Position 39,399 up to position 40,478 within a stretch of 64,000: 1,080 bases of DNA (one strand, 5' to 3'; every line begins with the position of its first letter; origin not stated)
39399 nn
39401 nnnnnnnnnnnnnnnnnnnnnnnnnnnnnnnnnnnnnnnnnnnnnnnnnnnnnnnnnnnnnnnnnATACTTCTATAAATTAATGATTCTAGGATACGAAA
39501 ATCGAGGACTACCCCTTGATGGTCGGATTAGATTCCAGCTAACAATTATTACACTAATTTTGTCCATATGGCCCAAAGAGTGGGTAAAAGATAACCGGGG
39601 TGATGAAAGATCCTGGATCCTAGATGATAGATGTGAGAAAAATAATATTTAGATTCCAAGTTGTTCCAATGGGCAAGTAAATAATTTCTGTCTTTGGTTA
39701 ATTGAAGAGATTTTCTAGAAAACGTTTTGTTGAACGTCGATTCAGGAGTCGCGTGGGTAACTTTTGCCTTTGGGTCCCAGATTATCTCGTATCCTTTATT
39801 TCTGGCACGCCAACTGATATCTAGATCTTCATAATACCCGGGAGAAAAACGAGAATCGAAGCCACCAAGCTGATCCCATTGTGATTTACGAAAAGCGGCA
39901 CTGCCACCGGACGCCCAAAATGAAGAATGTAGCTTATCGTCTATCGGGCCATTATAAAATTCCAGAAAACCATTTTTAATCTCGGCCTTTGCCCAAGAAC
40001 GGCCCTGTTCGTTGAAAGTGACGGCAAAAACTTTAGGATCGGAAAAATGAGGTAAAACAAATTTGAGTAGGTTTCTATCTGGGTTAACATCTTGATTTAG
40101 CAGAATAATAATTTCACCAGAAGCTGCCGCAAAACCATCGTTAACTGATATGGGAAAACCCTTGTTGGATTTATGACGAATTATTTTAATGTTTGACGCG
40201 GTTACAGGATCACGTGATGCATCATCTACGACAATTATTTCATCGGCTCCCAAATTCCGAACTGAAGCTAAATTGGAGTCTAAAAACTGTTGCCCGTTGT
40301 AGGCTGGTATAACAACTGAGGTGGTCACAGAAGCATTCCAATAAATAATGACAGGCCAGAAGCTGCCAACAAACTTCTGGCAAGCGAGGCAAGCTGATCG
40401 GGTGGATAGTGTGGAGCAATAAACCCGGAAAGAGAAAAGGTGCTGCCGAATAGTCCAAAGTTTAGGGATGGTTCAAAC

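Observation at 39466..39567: About 30-nt remnant of a GT2 gene start duplicated upstream of the carbamoyltransferase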

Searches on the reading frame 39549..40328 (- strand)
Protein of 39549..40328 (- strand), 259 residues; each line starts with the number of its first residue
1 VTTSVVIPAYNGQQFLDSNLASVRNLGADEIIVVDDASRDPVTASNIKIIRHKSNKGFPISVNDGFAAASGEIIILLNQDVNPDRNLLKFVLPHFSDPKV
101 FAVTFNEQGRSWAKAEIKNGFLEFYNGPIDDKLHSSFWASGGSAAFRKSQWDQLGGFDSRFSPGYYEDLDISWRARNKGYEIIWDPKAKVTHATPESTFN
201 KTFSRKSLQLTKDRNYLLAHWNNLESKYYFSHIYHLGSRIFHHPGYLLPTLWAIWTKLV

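Call 7: search_protein_families(library=pfam, proteins=[window:39549-40328:-])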
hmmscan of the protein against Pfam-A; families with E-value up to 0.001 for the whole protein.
window:39549-40328:- (259 aa): 5 families
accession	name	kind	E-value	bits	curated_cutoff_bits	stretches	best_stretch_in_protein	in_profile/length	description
PF00535.33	Glycos_transf_2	-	2.2e-19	70.4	23.3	1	4-114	1-125/168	Glycosyl transferase family 2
PF13641.12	Glyco_tranf_2_3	-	6.5e-12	46.4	27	1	3-206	3-224/230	Glycosyltransferase like family 2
PF13632.12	Glyco_trans_2_3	-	3.8e-08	33.8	27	1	73-218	1-129/198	Glycosyl transferase family group 2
PF13506.12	Glyco_transf_21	-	6.1e-06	26.3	21.7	1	63-206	23-169/174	Glycosyl transferase family 21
PF10111.15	Glyco_tranf_2_2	-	2.4e-05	24.4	27.3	0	108-176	137-200/276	Glycosyltransferase like family 2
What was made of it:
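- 39549..40328 (-): GT2-A, an intact family-2 glycosyltransferase of 259 aa. Its last 6 codons and TAA stop (39549..39567) are encoded by the relic start region of GT2-B. Pfam PF00535 at 2.2e-19 (call 7).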

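Call 9: find_encoding_contigs(protein=window:39549-40328:-, flank=6000, max_places=10)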
Protein window:39549-40328:- (259 aa): 1 contig read that carries it; 1 place shown.
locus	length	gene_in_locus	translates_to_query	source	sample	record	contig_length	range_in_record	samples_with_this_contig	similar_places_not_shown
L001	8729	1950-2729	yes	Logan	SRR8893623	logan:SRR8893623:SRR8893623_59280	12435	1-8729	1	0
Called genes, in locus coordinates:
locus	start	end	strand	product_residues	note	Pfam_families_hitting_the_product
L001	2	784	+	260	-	?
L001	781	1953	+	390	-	-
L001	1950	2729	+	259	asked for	PF00535:Glycos_transf_2, PF10111:Glyco_tranf_2_2 (faint), PF13641:Glyco_tranf_2_3, PF13632:Glyco_trans_2_3 (weak)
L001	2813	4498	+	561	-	PF02543:Carbam_trans_N (weak), PF00814:TsaD (faint), PF02543:Carbam_trans_N, PF22521:HypF_C_2 (weak), PF16861:Carbam_trans_C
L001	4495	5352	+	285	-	PF00535:Glycos_transf_2, PF10111:Glyco_tranf_2_2 (weak), PF13641:Glyco_tranf_2_3, PF13632:Glyco_trans_2_3 (weak)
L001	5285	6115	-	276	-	PF00535:Glycos_transf_2, PF10111:Glyco_tranf_2_2, PF13641:Glyco_tranf_2_3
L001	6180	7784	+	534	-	PF02366:PMT (weak), PF13231:PMT_2 (weak)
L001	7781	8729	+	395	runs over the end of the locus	-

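Call 12: find_homologous_proteins(query=window:39549-40328:-, max_evalue=1e-20)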
Query window:39549-40328:- (259 aa): 300 proteins with E <= 1e-20 among 1428 candidates; the best 120 are listed.
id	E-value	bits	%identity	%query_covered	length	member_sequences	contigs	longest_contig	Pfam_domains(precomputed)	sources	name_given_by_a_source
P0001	3.7e-175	599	100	100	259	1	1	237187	PF13632.13,PF10111.15,PF13641.13,PF00535.33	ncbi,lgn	-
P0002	3.1e-142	491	81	100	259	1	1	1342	PF13632.13,PF13641.13,PF00535.33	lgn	-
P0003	8.6e-138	476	76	100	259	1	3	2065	PF13632.13,PF13641.13,PF00535.33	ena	-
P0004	1.2e-136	473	79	98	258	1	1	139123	PF13632.13,PF13641.13,PF00535.33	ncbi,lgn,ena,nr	ncbi:MAG: glycosyl transferase family protein [Microgenomates group bacterium Gr01-1014_16]|nr:MAG: 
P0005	6.1e-136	470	77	100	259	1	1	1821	PF13632.13,PF13641.13,PF00535.33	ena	-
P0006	4.6e-133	461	74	100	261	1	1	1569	PF13632.13,PF13641.13,PF00535.33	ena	-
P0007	1.5e-132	459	74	100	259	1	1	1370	PF13632.13,PF13641.13,PF00535.33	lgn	-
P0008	3.8e-132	458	75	98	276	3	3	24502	PF13632.13,PF13641.13,PF00535.33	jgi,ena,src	-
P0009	2.4e-128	445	72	98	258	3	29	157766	PF13632.13,PF13641.13,PF00535.33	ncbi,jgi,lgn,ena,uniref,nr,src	ncbi:hypothetical protein A3D85_03490 [Candidatus Amesbacteria bacterium RIFCSPHIGHO2_02_FULL_47_9]|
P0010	1.4e-126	440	74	98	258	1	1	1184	PF13632.13,PF13641.13,PF00535.33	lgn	-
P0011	2.4e-126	439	74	100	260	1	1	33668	PF13632.13,PF13641.13,PF00535.33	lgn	-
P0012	2.8e-126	439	70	99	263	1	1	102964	PF13632.13,PF13641.13,PF00535.33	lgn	-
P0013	5.0e-124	431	74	98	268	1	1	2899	PF13632.13,PF13641.13,PF00535.33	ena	-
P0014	8.7e-123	427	70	100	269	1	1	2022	PF13632.13,PF13641.13,PF00535.33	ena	-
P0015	7.9e-121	421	71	98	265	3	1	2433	PF13632.13,PF13641.13,PF00535.33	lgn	-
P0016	3.8e-115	402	67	98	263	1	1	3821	PF13632.13,PF13641.13,PF00535.33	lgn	-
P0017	5.5e-107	375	66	100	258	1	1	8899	PF13632.13,PF13641.13,PF00535.33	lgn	-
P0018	1.0e-105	371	65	98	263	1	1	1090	PF13641.13,PF00535.33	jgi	jgi:GT2 family glycosyltransferase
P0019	5.0e-105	369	60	100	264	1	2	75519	PF13641.13,PF00535.33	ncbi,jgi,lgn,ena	-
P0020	1.8e-104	367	62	100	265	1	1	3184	PF13641.13,PF00535.33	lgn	-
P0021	2.2e-104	367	62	100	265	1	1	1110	PF13632.13,PF13641.13,PF00535.33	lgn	-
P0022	3.8e-104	366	63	100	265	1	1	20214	PF10111.15,PF13641.13,PF00535.33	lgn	-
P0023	6.7e-104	365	62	99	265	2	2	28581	PF13632.13,PF10111.15,PF13641.13,PF00535.33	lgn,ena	-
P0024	1.4e-103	364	60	100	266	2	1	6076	PF13641.13,PF00535.33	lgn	-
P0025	3.5e-103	363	61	100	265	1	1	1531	PF13632.13,PF10111.15,PF13641.13,PF00535.33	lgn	-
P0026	5.8e-103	362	60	100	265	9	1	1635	PF13632.13,PF13641.13,PF00535.33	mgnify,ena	mgnify:FL=1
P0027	2.4e-102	360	65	98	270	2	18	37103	PF13632.13,PF13641.13,PF00535.33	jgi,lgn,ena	-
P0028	5.8e-102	359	61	100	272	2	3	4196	PF13632.13,PF13641.13,PF00535.33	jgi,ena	-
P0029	6.6e-102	359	60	100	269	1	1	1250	PF13632.13,PF10111.15,PF13641.13,PF00535.33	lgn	-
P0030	1.5e-101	357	62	100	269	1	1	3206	PF13632.13,PF10111.15,PF13641.13,PF00535.33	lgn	-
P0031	1.8e-100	354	59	100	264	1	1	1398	PF13632.13,PF10111.15,PF13641.13,PF00535.33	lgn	-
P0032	2.8e-100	353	62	100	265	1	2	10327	PF13632.13,PF13641.13,PF00535.33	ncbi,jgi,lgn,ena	-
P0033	4.5e-99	349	58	100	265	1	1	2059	PF13641.13,PF00535.33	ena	-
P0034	5.6e-99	349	60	100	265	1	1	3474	PF13632.13,PF10111.15,PF13641.13,PF00535.33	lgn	-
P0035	7.2e-99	349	59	100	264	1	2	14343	PF10111.15,PF13641.13,PF00535.33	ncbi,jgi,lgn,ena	-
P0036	1.2e-98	348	59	100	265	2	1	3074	PF13641.13,PF00535.33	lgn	-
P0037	3.6e-98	346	60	98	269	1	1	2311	PF13632.13,PF10111.15,PF13641.13,PF00535.33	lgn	-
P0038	8.2e-98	345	59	100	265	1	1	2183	PF13632.13,PF13641.13,PF00535.33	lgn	-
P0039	1.1e-97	345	60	98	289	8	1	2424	PF13632.13,PF10111.15,PF13641.13,PF00535.33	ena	-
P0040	2.9e-97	343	57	100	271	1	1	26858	PF13632.13,PF13641.13,PF00535.33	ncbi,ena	-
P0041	7.1e-97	342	62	98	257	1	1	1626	PF13632.13,PF13506.14,PF13641.13,PF00535.33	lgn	-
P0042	7.2e-97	342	60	98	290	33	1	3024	PF13632.13,PF13641.13,PF00535.33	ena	-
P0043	1.1e-96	341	59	100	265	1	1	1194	PF13632.13,PF13641.13,PF00535.33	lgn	-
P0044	2.2e-96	341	58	100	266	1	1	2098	PF13632.13,PF10111.15,PF13641.13,PF00535.33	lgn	-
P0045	2.4e-96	340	60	100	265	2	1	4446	PF13632.13,PF10111.15,PF13641.13,PF00535.33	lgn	-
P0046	2.6e-96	340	61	98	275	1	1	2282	PF13632.13,PF10111.15,PF13641.13,PF00535.33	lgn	-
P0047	4.7e-96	339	59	100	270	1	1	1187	PF10111.15,PF13641.13,PF00535.33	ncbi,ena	-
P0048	8.1e-96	339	60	98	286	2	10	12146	PF13632.13,PF13641.13,PF00535.33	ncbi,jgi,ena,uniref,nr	ncbi:MAG: Glycosyl transferase, family 2 [Candidatus Woesebacteria bacterium GW2011_GWA1_43_12]|unir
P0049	1.1e-95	338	57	100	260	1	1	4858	PF13632.13,PF13641.13,PF00535.33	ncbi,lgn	-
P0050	1.3e-95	338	58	100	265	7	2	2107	PF13641.13,PF00535.33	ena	-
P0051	3.4e-95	337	58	98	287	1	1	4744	PF13632.13,PF13641.13,PF00535.33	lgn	-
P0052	4.1e-95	336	58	100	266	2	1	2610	PF13632.13,PF10111.15,PF13641.13,PF00535.33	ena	-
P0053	5.6e-95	336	60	100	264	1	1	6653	PF13641.13,PF00535.33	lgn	-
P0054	6.2e-95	336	57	100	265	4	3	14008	PF10111.15,PF13641.13,PF00535.33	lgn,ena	-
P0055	6.5e-95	336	58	100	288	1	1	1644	PF13641.13,PF00535.33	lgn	-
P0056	1.3e-94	335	58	98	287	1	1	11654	PF13632.13,PF13641.13,PF00535.33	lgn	-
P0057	1.8e-94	334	56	100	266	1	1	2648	PF13632.13,PF13641.13,PF00535.33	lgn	-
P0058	2.2e-94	334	59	100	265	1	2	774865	PF13632.13,PF13641.13,PF00535.33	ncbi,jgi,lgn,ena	-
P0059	3.0e-94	334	57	100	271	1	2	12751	PF13641.13,PF00535.33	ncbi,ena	-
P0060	1.0e-93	332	57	100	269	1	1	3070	PF13632.13,PF10111.15,PF13641.13,PF00535.33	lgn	-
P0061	1.1e-93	332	58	100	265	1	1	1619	PF13632.13,PF13641.13,PF00535.33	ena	-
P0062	1.2e-93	332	58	98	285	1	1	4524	PF13632.13,PF13641.13,PF00535.33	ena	-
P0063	1.2e-93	332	58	98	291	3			PF13632.13,PF13641.13,PF00535.33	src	-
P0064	1.3e-93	331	56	100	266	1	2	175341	PF13632.13,PF10111.15,PF13641.13,PF00535.33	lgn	-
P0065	2.1e-93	331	58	99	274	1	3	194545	PF13632.13,PF13641.13,PF00535.33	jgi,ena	-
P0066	2.4e-93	331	57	98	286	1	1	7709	PF13632.13,PF10111.15,PF13641.13,PF00535.33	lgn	-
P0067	1.4e-92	328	57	100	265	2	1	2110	PF13632.13,PF13641.13,PF00535.33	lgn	-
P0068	1.8e-92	328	57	100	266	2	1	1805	PF13641.13,PF00535.33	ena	-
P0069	1.9e-92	328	56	100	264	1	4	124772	PF10111.15,PF13641.13,PF00535.33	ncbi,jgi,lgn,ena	-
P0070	2.1e-92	327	57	98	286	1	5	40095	PF13632.13,PF13641.13,PF00535.33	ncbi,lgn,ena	ncbi:MAG: glycosyltransferase family 2 protein [Patescibacteria group bacterium]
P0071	5.3e-92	326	57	100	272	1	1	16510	PF13641.13,PF00535.33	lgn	-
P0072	1.4e-91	325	57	98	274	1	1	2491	PF13632.13,PF10111.15,PF13641.13,PF00535.33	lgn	-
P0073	1.7e-91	325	56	100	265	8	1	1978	PF10111.15,PF13641.13,PF00535.33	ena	-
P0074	2.2e-91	324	58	100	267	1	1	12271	PF13641.13,PF00535.33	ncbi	-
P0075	2.5e-91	324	55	100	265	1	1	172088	PF13641.13,PF00535.33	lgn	-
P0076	5.7e-91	323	56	100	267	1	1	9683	PF10111.15,PF13641.13,PF00535.33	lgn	-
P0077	6.6e-91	323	55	98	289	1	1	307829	PF13632.13,PF13641.13,PF00535.33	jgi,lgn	-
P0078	7.0e-91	322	57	98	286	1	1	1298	PF13632.13,PF13641.13,PF00535.33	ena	-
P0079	8.2e-91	322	58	98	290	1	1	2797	PF13632.13,PF13641.13,PF00535.33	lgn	-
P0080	4.0e-90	320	55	100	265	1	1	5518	PF10111.15,PF13641.13,PF00535.33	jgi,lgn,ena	jgi:GT2 family glycosyltransferase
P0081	4.9e-90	320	54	100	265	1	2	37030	PF13632.13,PF13641.13,PF00535.33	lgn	-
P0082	9.4e-90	319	57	97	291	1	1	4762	PF13632.13,PF13641.13,PF00535.33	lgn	-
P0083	1.1e-89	319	56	98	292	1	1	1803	PF13641.13,PF00535.33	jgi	jgi:GT2 family glycosyltransferase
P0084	1.7e-89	318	58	100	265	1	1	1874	PF13632.13,PF10111.15,PF13641.13,PF00535.33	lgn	-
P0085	2.7e-89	317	55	100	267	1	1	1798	PF13641.13,PF00535.33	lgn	-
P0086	3.5e-89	317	55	100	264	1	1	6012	PF10111.15,PF13641.13,PF00535.33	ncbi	-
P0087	3.9e-89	317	56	98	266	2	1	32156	PF13632.13,PF10111.15,PF13641.13,PF00535.33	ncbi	-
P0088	4.9e-89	316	56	98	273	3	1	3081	PF13632.13,PF10111.15,PF13506.14,PF13641.13,PF00535.33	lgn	-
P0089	6.4e-89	316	57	99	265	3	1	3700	PF13632.13,PF13641.13,PF00535.33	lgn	-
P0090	1.6e-88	315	54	98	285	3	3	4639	PF13632.13,PF13641.13,PF00535.33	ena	-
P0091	2.4e-88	314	55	98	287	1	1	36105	PF13632.13,PF13641.13,PF00535.33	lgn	-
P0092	2.8e-88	314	55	98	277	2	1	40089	PF10111.15,PF13641.13,PF00535.33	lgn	-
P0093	1.6e-87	311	58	90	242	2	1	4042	PF13632.13,PF13641.13,PF00535.33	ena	-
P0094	2.0e-87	311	53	100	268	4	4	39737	PF13632.13,PF10111.15,PF13641.13,PF00535.33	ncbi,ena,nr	ncbi:MAG: hypothetical protein A2041_06660 [Bacteroidetes bacterium GWA2_31_9b]|nr:MAG: hypothetical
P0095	3.7e-87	310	56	100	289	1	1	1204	PF13632.13,PF13506.14,PF13641.13,PF00535.33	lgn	-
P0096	4.6e-87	310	59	90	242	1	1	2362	PF13641.13,PF00535.33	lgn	-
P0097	6.9e-87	309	56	98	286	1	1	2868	PF13632.13,PF13641.13,PF00535.33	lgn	-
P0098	1.1e-85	305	53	98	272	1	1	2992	PF13632.13,PF13641.13,PF00535.33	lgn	-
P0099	1.6e-85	305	53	100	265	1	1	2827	PF13632.13,PF13641.13,PF00535.33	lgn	-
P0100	2.3e-85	304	51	100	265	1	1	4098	PF13632.13,PF10111.15,PF13641.13,PF00535.33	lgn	-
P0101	3.9e-85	304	54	98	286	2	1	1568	PF13632.13,PF13641.13,PF00535.33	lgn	-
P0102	4.1e-85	304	55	100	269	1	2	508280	PF13641.13,PF00535.33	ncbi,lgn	-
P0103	1.3e-84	302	52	100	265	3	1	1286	PF13632.13,PF10111.15,PF13641.13,PF00535.33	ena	-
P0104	1.6e-84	302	54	98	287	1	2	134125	PF13632.13,PF10111.15,PF13641.13,PF00535.33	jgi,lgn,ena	jgi:GT2 family glycosyltransferase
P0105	1.6e-84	302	55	98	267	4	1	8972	PF13632.13,PF10111.15,PF13641.13,PF00535.33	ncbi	-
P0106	3.7e-84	300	54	98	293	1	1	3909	PF13632.13,PF10111.15,PF13641.13,PF00535.33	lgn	-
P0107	4.2e-84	300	54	98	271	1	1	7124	PF13632.13,PF10111.15,PF13641.13,PF00535.33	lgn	-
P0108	4.8e-84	300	52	98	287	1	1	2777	PF13632.13,PF10111.15,PF13641.13,PF00535.33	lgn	-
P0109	5.9e-84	300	53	98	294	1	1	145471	PF13632.13,PF10111.15,PF13641.13,PF00535.33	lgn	-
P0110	8.0e-84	299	52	100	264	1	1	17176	PF10111.15,PF13641.13,PF00535.33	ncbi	-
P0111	1.5e-83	298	54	98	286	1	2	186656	PF13632.13,PF13641.13,PF00535.33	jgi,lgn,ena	jgi:GT2 family glycosyltransferase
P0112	1.5e-83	298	53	100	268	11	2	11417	PF13641.13,PF00535.33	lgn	-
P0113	1.8e-83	298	54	98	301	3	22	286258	PF13632.13,PF10111.15,PF13641.13,PF00535.33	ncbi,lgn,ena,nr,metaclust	ncbi:MAG: Glycosyl transferase, family 2 [Candidatus Amesbacteria bacterium GW2011_GWB1_47_19]|nr:MA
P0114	2.4e-83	298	53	98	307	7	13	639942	PF13641.13,PF00535.33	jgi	-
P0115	2.6e-83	298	52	100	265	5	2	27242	PF13641.13,PF00535.33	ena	-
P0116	4.7e-83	297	52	100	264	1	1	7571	PF10111.15,PF13641.13,PF00535.33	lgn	-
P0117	4.7e-83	297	55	98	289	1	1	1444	PF13632.13,PF10111.15,PF13641.13,PF00535.33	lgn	-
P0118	4.8e-83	297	54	98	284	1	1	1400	PF13632.13,PF10111.15,PF13641.13,PF00535.33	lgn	-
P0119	1.2e-82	295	55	98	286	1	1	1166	PF13632.13,PF13641.13,PF00535.33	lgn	-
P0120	3.6e-82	294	51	100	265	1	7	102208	PF10111.15,PF13641.13,PF00535.33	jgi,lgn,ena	jgi:GT2 family glycosyltransferase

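Call 13: find_encoding_contigs(protein=P0004, flank=8000, max_places=3)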
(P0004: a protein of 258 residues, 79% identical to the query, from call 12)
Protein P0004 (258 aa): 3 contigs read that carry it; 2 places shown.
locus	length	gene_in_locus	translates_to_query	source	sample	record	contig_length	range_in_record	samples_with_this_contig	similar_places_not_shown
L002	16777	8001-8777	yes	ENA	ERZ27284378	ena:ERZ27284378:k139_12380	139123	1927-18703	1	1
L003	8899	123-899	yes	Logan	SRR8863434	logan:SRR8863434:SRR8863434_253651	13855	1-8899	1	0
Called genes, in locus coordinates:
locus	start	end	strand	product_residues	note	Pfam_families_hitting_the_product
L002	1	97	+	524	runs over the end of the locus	PF02366:PMT, PF13231:PMT_2 (weak)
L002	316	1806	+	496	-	-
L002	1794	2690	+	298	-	PF00535:Glycos_transf_2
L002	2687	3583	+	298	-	PF00535:Glycos_transf_2, PF13641:Glyco_tranf_2_3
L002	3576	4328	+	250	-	PF00535:Glycos_transf_2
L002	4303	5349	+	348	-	PF00534:Glycos_transf_1, PF13692:Glyco_trans_1_4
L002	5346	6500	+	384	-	-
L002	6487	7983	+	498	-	-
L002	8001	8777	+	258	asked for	PF00535:Glycos_transf_2, PF13641:Glyco_tranf_2_3, PF13632:Glyco_trans_2_3 (weak)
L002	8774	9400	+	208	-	PF09335:VTT_dom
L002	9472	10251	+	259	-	PF00535:Glycos_transf_2, PF13641:Glyco_tranf_2_3, PF13632:Glyco_trans_2_3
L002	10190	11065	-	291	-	PF00535:Glycos_transf_2, PF10111:Glyco_tranf_2_2, PF13641:Glyco_tranf_2_3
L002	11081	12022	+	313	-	PF00535:Glycos_transf_2, PF10111:Glyco_tranf_2_2 (weak)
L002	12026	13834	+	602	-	PF13522:GATase_6, PF13537:GATase_7, PF00733:Asn_synthase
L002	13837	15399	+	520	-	PF13231:PMT_2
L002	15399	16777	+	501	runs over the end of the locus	PF13231:PMT_2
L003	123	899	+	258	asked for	PF00535:Glycos_transf_2, PF13641:Glyco_tranf_2_3, PF13632:Glyco_trans_2_3 (weak)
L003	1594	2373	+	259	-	PF00535:Glycos_transf_2, PF13641:Glyco_tranf_2_3, PF13632:Glyco_trans_2_3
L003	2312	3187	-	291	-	PF00535:Glycos_transf_2, PF10111:Glyco_tranf_2_2, PF13641:Glyco_tranf_2_3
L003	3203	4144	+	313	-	PF00535:Glycos_transf_2, PF10111:Glyco_tranf_2_2 (weak)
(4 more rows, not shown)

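Call 14: find_encoding_contigs(protein=P0009, flank=8000, max_places=4)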
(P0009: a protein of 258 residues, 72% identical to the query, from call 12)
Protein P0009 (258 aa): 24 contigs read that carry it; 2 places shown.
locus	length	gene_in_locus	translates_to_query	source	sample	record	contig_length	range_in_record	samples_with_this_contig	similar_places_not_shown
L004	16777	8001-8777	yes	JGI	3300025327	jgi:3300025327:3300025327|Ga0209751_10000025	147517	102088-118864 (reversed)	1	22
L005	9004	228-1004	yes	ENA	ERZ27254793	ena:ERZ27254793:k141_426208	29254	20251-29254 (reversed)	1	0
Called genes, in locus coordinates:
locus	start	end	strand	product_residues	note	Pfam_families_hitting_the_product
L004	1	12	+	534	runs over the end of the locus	PF13231:PMT_2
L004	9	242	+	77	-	-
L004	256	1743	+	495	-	-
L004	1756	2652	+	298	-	PF00535:Glycos_transf_2, PF10111:Glyco_tranf_2_2 (faint)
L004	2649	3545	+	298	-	PF00535:Glycos_transf_2, PF13641:Glyco_tranf_2_3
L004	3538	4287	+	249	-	PF00535:Glycos_transf_2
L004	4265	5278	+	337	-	PF00534:Glycos_transf_1, PF13692:Glyco_trans_1_4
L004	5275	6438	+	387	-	-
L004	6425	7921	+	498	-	-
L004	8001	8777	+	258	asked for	PF00535:Glycos_transf_2, PF13641:Glyco_tranf_2_3, PF13632:Glyco_trans_2_3 (weak)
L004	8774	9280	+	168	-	-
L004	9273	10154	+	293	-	PF00535:Glycos_transf_2, PF10111:Glyco_tranf_2_2 (faint), PF13641:Glyco_tranf_2_3, PF13632:Glyco_trans_2_3 (weak)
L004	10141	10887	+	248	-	PF01170:UPF0020, PF05175:MTS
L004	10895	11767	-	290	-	PF00535:Glycos_transf_2, PF10111:Glyco_tranf_2_2, PF13641:Glyco_tranf_2_3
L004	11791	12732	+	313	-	PF00535:Glycos_transf_2, PF10111:Glyco_tranf_2_2 (weak)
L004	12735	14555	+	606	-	PF13522:GATase_6, PF13537:GATase_7, PF00733:Asn_synthase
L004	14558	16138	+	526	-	PF13231:PMT_2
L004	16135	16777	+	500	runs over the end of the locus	PF02516:STT3, PF02366:PMT (weak), PF13231:PMT_2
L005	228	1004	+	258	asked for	PF00535:Glycos_transf_2, PF13641:Glyco_tranf_2_3, PF13632:Glyco_trans_2_3 (weak)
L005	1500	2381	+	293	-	PF00535:Glycos_transf_2, PF10111:Glyco_tranf_2_2 (faint), PF13641:Glyco_tranf_2_3, PF13632:Glyco_trans_2_3 (weak)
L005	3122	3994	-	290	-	PF00535:Glycos_transf_2, PF10111:Glyco_tranf_2_2, PF13641:Glyco_tranf_2_3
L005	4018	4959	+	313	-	PF00535:Glycos_transf_2, PF10111:Glyco_tranf_2_2 (weak)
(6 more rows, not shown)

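Call 15: find_encoding_contigs(protein=P0011, flank=8000, max_places=3)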
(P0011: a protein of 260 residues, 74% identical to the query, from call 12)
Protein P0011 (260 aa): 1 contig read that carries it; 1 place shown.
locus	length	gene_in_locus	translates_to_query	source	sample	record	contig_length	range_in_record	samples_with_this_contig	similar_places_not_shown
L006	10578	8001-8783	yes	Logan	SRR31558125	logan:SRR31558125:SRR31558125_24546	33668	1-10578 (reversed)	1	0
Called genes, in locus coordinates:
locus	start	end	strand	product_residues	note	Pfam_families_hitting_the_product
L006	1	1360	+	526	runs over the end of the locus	-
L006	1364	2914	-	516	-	-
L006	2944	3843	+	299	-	PF00535:Glycos_transf_2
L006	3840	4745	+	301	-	PF00535:Glycos_transf_2, PF13641:Glyco_tranf_2_3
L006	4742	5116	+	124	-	-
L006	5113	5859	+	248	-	PF00535:Glycos_transf_2, PF10111:Glyco_tranf_2_2 (weak)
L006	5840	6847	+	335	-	PF00534:Glycos_transf_1, PF13692:Glyco_trans_1_4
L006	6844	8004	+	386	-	-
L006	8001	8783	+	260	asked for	PF00535:Glycos_transf_2, PF13641:Glyco_tranf_2_3, PF13632:Glyco_trans_2_3 (weak)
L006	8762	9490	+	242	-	PF00535:Glycos_transf_2, PF13632:Glyco_trans_2_3, PF13641:Glyco_tranf_2_3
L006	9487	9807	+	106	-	PF00293:NUDIX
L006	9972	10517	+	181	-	-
